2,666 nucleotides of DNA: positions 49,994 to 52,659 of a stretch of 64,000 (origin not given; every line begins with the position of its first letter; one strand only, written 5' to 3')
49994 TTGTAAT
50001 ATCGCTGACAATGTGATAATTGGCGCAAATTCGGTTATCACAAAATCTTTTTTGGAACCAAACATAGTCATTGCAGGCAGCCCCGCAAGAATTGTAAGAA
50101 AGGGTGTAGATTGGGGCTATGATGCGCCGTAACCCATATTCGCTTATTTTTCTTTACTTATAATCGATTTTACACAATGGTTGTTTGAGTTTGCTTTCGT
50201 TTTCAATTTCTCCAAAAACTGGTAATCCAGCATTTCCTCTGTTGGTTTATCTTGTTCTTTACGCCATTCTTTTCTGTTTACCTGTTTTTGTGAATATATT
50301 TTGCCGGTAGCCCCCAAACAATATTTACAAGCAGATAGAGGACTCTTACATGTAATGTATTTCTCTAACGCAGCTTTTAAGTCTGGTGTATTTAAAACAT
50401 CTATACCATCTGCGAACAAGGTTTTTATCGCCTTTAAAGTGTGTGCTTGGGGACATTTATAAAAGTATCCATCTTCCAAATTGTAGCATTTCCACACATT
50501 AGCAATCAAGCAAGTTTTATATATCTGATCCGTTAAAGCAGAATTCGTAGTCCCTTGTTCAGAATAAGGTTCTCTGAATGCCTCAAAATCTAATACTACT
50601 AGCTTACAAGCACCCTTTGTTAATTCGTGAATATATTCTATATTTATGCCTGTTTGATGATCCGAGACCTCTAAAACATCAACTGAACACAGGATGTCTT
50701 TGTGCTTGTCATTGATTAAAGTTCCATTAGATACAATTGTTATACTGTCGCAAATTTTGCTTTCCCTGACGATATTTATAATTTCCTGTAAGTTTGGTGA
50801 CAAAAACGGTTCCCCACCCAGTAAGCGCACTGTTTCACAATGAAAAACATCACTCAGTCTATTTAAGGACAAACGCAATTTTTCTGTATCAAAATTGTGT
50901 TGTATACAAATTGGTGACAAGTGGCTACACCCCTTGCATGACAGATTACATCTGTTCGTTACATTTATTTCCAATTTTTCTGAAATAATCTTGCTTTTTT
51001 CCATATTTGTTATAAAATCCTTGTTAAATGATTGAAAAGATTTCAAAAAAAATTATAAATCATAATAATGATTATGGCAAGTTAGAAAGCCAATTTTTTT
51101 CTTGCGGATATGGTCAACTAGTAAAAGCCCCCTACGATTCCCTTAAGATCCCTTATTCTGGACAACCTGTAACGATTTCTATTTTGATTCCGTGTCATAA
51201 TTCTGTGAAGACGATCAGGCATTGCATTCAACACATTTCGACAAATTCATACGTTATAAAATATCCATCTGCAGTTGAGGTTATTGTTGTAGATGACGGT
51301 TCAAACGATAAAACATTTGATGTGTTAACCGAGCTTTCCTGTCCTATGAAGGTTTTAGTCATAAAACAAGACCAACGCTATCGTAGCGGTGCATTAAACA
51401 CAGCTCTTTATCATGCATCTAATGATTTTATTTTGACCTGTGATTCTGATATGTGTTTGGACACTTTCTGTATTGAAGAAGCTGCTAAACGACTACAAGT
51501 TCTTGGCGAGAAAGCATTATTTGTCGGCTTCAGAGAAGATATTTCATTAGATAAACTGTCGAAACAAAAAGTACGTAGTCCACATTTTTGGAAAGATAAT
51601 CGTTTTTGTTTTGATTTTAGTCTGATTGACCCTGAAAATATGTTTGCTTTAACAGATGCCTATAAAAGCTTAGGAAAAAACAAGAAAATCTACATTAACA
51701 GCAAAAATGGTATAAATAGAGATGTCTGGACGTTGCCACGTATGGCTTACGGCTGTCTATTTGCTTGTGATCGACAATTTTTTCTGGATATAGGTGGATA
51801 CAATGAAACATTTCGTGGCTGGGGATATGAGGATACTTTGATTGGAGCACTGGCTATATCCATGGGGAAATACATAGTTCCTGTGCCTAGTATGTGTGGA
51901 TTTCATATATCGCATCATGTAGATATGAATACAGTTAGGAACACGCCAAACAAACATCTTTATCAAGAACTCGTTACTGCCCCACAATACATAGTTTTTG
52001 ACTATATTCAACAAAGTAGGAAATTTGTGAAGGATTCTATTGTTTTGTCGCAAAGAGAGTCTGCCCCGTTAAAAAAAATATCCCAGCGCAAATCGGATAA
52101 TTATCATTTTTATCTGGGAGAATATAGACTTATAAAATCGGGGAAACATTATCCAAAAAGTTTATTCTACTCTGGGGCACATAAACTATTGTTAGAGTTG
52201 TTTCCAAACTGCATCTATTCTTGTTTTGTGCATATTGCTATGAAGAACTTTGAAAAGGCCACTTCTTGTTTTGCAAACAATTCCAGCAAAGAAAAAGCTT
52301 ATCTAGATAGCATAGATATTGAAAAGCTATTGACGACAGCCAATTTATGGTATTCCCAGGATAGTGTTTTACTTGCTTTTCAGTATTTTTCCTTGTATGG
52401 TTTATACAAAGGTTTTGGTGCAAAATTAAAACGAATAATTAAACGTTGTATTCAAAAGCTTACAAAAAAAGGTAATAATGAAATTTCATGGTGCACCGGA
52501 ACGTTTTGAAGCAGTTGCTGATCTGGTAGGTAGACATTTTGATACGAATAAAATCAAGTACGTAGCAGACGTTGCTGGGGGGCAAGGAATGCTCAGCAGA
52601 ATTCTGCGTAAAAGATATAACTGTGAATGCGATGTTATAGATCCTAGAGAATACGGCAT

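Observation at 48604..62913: Orphan glycosylation/modification cluster with TPR-like glycosyltransferases and no recognisable export, polymerase or priming machinery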

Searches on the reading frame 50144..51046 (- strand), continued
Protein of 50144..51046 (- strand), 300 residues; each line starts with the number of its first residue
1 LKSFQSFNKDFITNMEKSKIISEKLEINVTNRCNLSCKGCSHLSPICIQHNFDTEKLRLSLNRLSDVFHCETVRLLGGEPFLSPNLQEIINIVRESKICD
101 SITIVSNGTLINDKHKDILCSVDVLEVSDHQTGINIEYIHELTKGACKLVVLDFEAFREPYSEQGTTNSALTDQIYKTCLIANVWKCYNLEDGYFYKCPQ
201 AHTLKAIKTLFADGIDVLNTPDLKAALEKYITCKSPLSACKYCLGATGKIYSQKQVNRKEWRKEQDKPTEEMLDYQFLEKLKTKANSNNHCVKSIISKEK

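Call 75: predict_structure(alignment_id=A5)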
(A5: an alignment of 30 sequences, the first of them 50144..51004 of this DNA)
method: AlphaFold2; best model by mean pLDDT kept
length: 286 residues; sequences in the alignment: 30
mean_pLDDT: 91.7   pTM: 0.90
mean pLDDT of the five models: 91.7, 91.3, 91.1, 91.0, 89.4
residues with pLDDT >= 90: 208; 70-90: 74; 50-70: 3; < 50: 1
segments of 3 or more residues with pLDDT < 50: none
pLDDT, mean of each block of 10 residues (from residue 1): 83 93 82 84 98 98 94 98 98 95 97 89 92 93 92 96 93 93 89 82 97 96 93 91 84 94 96 89 77
secondary structure, 60 per line:
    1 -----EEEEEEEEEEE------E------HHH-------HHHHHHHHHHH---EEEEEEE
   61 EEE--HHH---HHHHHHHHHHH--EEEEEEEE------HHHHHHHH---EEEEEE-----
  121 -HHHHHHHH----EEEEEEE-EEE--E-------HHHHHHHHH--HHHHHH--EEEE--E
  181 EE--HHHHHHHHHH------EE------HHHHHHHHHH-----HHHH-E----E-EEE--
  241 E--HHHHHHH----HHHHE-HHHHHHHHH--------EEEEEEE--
elements in order: E6-16 H40-50 E54-63 H72-82 E85-92 H99-106 E110-115 H122-129 E134-140 E142-144 H155-163 H166-171 E174-177 E180-182 H185-194 H209-218 H224-227 E236-238 H244-250 H255-258 H261-269 E278-284

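Call 77: fold_search(model_id=the predicted structure, library=pdb)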
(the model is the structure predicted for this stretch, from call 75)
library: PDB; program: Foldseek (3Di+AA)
matches with E <= 10: 1215; with E <= 0.001: 71
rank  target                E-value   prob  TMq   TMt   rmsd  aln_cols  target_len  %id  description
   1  7wzv_A                2.4e-32  1.00  0.93  0.89   2.0       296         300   28  The structure of a Twitch Radical SAM Dehydrogenase SpeY (released 2022-12-28)
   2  7wzv_B                4.5e-32  1.00  0.93  0.90   2.2       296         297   28  The structure of a Twitch Radical SAM Dehydrogenase SpeY (released 2022-12-28)
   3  7x0b_B                7.3e-32  1.00  0.92  0.87   2.2       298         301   28  The structure of a Twitch Radical SAM Dehydrogenase SpeY (released 2022-12-28)
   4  7wzx                  8.3e-32  1.00  0.92  0.88   2.3       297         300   29  The structure of a Twitch Radical SAM Dehydrogenase SpeY (released 2022-12-28)
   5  7n7i_A                2.4e-07  1.00  0.36  0.37   2.7       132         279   24  X-ray crystal structure of Viperin-like enzyme from Trichoderma virens (released 2021-06-30)
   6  9dfw_C                1.0e-06  1.00  0.34  0.35   6.9       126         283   25  X-ray crystal structure of an engineered Viperin-like enzyme from T. virens with bound CTP and SAM (released 2025-02-12)
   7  9dfn                  1.4e-06  1.00  0.38  0.38   3.2       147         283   23  X-ray crystal structure of the second viperin-like enzyme from Trichoderma virens with bound CTP and SAM (released 2025-02-19)
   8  9dfw_A                1.7e-06  1.00  0.34  0.35   5.5       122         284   25  X-ray crystal structure of an engineered Viperin-like enzyme from T. virens with bound CTP and SAM (released 2025-02-12)
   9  6q2q_B                2.0e-06  1.00  0.34  0.33   6.8       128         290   24  Crystal structure of mouse viperin bound to uridine triphosphate and S-adenosylhomocysteine (released 2020-01-22)
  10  6q2p_B                2.6e-06  1.00  0.34  0.33   6.5       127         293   24  Crystal structure of mouse viperin bound to cytidine triphosphate and S-adenosylhomocysteine (released 2020-01-22)
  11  6q2q_A                2.7e-06  1.00  0.37  0.37   3.1       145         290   23  Crystal structure of mouse viperin bound to uridine triphosphate and S-adenosylhomocysteine (released 2020-01-22)
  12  9dgw_C                3.7e-06  1.00  0.34  0.35   5.5       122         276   24  X-ray crystal structure of the Viperin-like enzyme from T. virens with bound CTP and SAM (released 2025-02-12)
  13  6efn                  4.0e-06  1.00  0.33  0.25   3.2       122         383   20  Structure of a RiPP maturase, SkfB (released 2018-10-24)
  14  9dfu                  4.8e-06  1.00  0.34  0.35   4.5       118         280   25  X-ray crystal structure of the second Viperin-like enzyme from T. virens variant F40H with bound CTP and SAM (released 2025-02-19)
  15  5vsl_B                4.8e-06  1.00  0.34  0.37   5.7       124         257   26  Crystal structure of viperin with bound [4Fe-4S] cluster and S-adenosylhomocysteine (SAH) (released 2017-06-14)
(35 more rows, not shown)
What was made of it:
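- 50144..51004 (-): g03: twitch radical SAM enzyme of the SpeY family. Core member. AF2 model pLDDT 91.7; Foldseek 7WZV E 2e-32, TM 0.93, rmsd 2.0; the next hits have TM <=0.47 (calls 75, 77).
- On SpeY/HygY twitch radical SAM family (g03): The structural match covers 296 columns (call 77).
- Tried and rejected: The identity of 7WZV came from the Foldseek entry title (call 77).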

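Call 83: find_encoding_contigs(protein=P0300, flank=10000, max_places=1)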
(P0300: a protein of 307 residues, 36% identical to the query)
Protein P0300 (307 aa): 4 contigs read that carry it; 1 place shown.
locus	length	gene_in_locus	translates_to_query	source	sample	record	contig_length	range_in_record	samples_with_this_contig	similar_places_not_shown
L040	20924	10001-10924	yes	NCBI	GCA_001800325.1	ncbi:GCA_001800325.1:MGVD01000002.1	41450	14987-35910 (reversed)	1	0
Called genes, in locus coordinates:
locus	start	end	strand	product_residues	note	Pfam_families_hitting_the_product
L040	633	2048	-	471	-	-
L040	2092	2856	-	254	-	PF08843:AbiEii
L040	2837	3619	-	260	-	-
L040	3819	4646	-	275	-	PF02498:Bro-N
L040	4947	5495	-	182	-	-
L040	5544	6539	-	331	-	PF04055:Radical_SAM, PF13186:SPASM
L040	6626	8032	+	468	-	-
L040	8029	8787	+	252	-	PF01061:ABC2_membrane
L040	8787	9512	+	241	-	PF00005:ABC_tran, PF13304:AAA_21 (faint)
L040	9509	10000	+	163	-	-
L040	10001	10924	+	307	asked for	PF04055:Radical_SAM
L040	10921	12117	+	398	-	PF13439:Glyco_transf_4, PF00534:Glycos_transf_1, PF13692:Glyco_trans_1_4, PF13524:Glyco_trans_1_2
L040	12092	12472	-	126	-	-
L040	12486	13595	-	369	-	PF05401:NodS (weak)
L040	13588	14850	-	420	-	PF04015:DUF362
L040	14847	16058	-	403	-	PF00535:Glycos_transf_2, PF10111:Glyco_tranf_2_2, PF13641:Glyco_tranf_2_3, PF13712:Glyco_tranf_2_5 (faint)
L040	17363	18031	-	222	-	PF01522:Polysacc_deac_1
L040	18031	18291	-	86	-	PF05402:PqqD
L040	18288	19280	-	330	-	-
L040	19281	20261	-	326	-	PF00535:Glycos_transf_2, PF10111:Glyco_tranf_2_2 (weak), PF13641:Glyco_tranf_2_3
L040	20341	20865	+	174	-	PF00149:Metallophos (faint), PF12850:Metallophos_2, PF14582:Metallophos_3 (faint)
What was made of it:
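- An ABC-2 exporter in L040 (call 83).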

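Call 84: find_encoding_contigs(protein=P0255, flank=10000, max_places=1)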
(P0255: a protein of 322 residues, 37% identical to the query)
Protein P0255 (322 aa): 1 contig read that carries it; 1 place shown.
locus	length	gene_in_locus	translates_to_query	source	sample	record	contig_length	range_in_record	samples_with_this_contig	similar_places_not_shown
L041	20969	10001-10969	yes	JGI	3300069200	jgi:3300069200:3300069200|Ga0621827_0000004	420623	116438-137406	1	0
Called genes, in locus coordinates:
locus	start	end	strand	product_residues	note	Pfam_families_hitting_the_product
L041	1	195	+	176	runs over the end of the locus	-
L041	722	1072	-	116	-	PF01636:APH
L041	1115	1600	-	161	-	PF01636:APH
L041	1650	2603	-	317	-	PF10343:Q_salvage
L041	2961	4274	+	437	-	PF01041:DegT_DnrJ_EryC1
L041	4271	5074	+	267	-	PF00535:Glycos_transf_2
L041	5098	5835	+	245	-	PF04055:Radical_SAM, PF13186:SPASM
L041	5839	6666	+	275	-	PF01261:AP_endonuc_2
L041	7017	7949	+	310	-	PF01041:DegT_DnrJ_EryC1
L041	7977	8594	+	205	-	-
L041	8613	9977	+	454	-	PF20706:GT4-conflict (faint), PF00534:Glycos_transf_1, PF13692:Glyco_trans_1_4, PF13524:Glyco_trans_1_2 (faint)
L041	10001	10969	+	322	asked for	PF04055:Radical_SAM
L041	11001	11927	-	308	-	PF01170:UPF0020 (faint)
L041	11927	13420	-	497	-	PF00535:Glycos_transf_2, PF10111:Glyco_tranf_2_2 (weak), PF13641:Glyco_tranf_2_3, PF13506:Glyco_transf_21, PF13632:Glyco_trans_2_3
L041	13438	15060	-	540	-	PF02543:Carbam_trans_N, PF16861:Carbam_trans_C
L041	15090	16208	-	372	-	PF13186:SPASM, PF04055:Radical_SAM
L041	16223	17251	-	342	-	PF03602:Cons_hypoth95 (weak), PF01170:UPF0020, PF08241:Methyltransf_11 (weak), PF13649:Methyltransf_25 (weak)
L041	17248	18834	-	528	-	PF00535:Glycos_transf_2, PF10111:Glyco_tranf_2_2 (faint), PF13641:Glyco_tranf_2_3, PF07719:TPR_2 (faint), PF13432:TPR_16, PF14559:TPR_19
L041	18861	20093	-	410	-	PF00535:Glycos_transf_2 (faint)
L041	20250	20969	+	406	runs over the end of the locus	PF01041:DegT_DnrJ_EryC1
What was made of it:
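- Three DegT aminotransferases, a carbamoyltransferase, AP_endonuc_2 and APH fragments in L041 (call 84). A Q_salvage gene flanks L041 (call 84).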

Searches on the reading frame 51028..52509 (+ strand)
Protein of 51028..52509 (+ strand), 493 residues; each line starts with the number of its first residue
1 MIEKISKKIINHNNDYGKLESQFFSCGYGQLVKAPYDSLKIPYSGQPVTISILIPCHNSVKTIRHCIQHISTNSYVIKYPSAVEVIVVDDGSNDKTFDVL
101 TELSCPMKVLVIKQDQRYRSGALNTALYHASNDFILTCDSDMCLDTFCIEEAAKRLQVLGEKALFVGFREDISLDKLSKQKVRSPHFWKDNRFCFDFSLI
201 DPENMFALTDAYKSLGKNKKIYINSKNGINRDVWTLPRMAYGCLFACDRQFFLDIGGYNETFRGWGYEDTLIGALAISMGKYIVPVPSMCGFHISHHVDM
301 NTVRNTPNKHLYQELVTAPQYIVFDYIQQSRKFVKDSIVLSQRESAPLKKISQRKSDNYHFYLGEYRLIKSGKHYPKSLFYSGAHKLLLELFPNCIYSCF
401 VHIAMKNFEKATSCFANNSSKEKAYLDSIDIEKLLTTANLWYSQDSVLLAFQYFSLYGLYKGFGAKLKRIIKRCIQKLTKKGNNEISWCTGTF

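Call 5: search_protein_families(library=pfam, proteins=[window:51028-52509:+], max_evalue=0.01)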
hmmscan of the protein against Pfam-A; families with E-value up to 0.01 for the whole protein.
window:51028-52509:+ (493 aa): 5 families
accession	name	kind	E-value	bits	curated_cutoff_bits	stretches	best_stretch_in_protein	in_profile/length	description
PF00535.33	Glycos_transf_2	-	4.3e-21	76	23.3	1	51-189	1-133/168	Glycosyl transferase family 2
PF10111.15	Glyco_tranf_2_2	-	1.5e-09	38.2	27.3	2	51-150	1-100/276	Glycosyltransferase like family 2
PF02709.20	Glyco_transf_7C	-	6.7e-08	32.5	23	1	241-270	20-49/78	N-terminal domain of galactosyltransferase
PF13641.12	Glyco_tranf_2_3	-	6.8e-07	30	27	1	50-174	3-127/230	Glycosyltransferase like family 2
PF13704.12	Glyco_tranf_2_4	-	0.00099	20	27.5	1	82-141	19-81/98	Glycosyl transferase family 2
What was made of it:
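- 51028..52509 (+): g04: GT2 (GT-A) with a Glyco_transf_7C segment and a roughly 200-aa helical C-terminal region. Core member. Pfam E 4e-21 and 7e-8 (call 5).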

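Call 12: search_protein_families(library=ncbifam, proteins=[window:51028-52509:+], max_evalue=0.01)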
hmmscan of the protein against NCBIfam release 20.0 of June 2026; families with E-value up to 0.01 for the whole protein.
window:51028-52509:+ (493 aa): 19 families
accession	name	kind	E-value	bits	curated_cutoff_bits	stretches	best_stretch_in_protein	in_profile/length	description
NF041875.1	EPS_EpsD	equivalog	1.5e-16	60.7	370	1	50-157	1-105/325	exopolysaccharide biosynthesis glycosyltransferase EpsD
TIGR03937.1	PgaC_IcaA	equivalog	5.4e-15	55.3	422.3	1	48-149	45-143/407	poly-beta-1,6-N-acetyl-D-glucosamine synthase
TIGR03111.1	glyc2_xrt_Gpos1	hypoth_equivalog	2.2e-14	53.1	363.95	1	32-153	33-153/439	TIGR03111 family XrtG-associated glycosyltransferase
TIGR03965.1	mycofact_glyco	equivalog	9.5e-10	37.9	280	1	47-143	73-166/467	mycofactocin biosynthesis glycosyltransferase MftF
TIGR04283.1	glyco_like_mftF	equivalog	9.9e-10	38.4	182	1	50-161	1-102/221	TIGR04283 family arsenosugar biosynthesis glycosyltransferase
NF047683.1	TeichurnBiosyTuaG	equivalog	2.2e-08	34.1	400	1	49-164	7-116/252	teichuronic acid biosynthesis protein TuaG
NF007482.0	PRK10073.1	equivalog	3.4e-08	32.9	423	1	49-142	7-96/334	glycosyltransferase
NF050819.1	PolSacchBiosHfsG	equivalog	9.3e-07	28.3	500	1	80-152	36-112/302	polysaccharide biosynthesis protein HfsG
TIGR04242.1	nodulat_NodC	equivalog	9.6e-07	28.1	550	1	47-157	47-157/395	chitooligosaccharide synthase NodC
NF047588.1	GlcsyltransPgfSStrep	equivalog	1.1e-06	28.2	500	1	49-145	2-99/308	glycosyltransferase PgfS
NF010496.0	PRK13915.1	equivalog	2.5e-06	26.8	262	1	46-142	29-127/307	glucosyl-3-phosphoglycerate synthase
NF050050.1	ProtGlycPglI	equivalog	2.8e-06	26.9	500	1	49-145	3-97/306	GalNAc(5)-diNAcBac-PP-undecaprenol beta-1,3-glucosyltransferase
NF007986.1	PRK10714.1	equivalog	2e-05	23.7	529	1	50-143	8-102/316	undecaprenyl-phosphate 4-deoxy-4-formamido-L-arabinose transferase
NF053739.1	GlytfEpsEBac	equivalog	5.3e-05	22.3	450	1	50-142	3-93/265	glycosyltransferase EpsE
NF045692.1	OglycostaseCruG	equivalog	8.3e-05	21.7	600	1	48-105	41-93/386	2'-O-glycosyltransferase CruG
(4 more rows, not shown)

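Call 14: search_solved_structures(query=window:51028-52509:+, max_evalue=0.01)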
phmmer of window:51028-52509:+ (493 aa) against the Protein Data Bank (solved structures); distinct sequences matched with E-value up to 0.01: 20.
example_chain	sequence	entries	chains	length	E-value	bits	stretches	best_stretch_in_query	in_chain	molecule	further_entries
2z87_A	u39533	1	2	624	1.1e-10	43.9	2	50-313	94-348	Chondroitin synthase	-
2z86_A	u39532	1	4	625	1.1e-10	43.9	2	50-313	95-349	Chondroitin synthase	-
5hea_A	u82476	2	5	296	5.8e-06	28.4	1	49-163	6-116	Putative glycosyltransferase (GalT1)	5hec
8vh7_A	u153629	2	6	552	6.1e-06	28.3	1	28-144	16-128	Heparosan synthase B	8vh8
8viw_A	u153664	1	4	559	6.4e-06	28.3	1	28-144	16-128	Heparosan synthase B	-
6yv7_B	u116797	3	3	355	2.3e-05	26.4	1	32-143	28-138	Glycosyl transferase, family 2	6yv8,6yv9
6yv7_A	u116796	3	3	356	2.3e-05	26.4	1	32-143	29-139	Glycosyl transferase, family 2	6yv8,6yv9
6p61_A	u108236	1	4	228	3.4e-05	25.8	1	48-145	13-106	Glycosyltransferase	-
5tze_C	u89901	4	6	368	9.5e-05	24.4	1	50-154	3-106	Glycosyl transferase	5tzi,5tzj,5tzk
8vxh_A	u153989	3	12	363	0.00011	24.2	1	49-142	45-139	Undecaprenyl-phosphate 4-deoxy-4-formamido-L-arabinose transferase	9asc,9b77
9bhc_C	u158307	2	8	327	0.00011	24.1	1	49-142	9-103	Undecaprenyl-phosphate 4-deoxy-4-formamido-L-arabinose transferase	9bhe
22ao_A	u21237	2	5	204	0.0002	23.3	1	53-157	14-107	GmaR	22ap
5mlz_A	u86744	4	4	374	0.00023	23.1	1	46-143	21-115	Dolichol monophosphate mannose synthase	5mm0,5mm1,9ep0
9jma_A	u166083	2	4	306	0.00028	22.8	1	50-245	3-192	GalNAc(5)-diNAcBac-PP-undecaprenol beta-1,3-glucosyltransferase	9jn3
8uhv_A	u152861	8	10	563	0.00044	22.2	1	232-282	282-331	Glycosyl transferase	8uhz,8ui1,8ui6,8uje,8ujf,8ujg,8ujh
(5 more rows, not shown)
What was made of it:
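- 51028..52509 (+): The best PDB hit is chondroitin polymerase K4CP, E 1e-10 (call 14).
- g04 is nearest to chondroitin and heparosan polymerases, and g08 has a two-GT architecture like bifunctional polymerases (calls 14, 5). The GT2 core of g04 weakly matches the flagellin GT GmaR (E 2e-4; call 14).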

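Call 27: search_protein_families(library=padloc, proteins=[window:51028-52509:+], max_evalue=0.01)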
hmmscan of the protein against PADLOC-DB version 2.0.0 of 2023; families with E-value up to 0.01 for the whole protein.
window:51028-52509:+ (493 aa): 0 families

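Call 28: search_protein_families(library=phrogs, proteins=[window:51028-52509:+], max_evalue=0.001)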
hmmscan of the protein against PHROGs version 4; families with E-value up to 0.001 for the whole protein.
window:51028-52509:+ (493 aa): 4 families
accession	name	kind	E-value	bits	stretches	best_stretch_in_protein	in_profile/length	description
phrog_841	-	moron, auxiliary metabolic gene and host takeover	1.2e-13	52.3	1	49-181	3-134/309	GtrB-like O-antigen conversion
phrog_1721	-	moron, auxiliary metabolic gene and host takeover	8.5e-08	33.2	0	238-301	132-194/232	galactosyl transferase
phrog_26327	-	unknown function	2.2e-06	28.1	1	217-360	158-286/331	-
phrog_2456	-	moron, auxiliary metabolic gene and host takeover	0.00036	21.2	0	235-270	131-166/239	glycosyltransferase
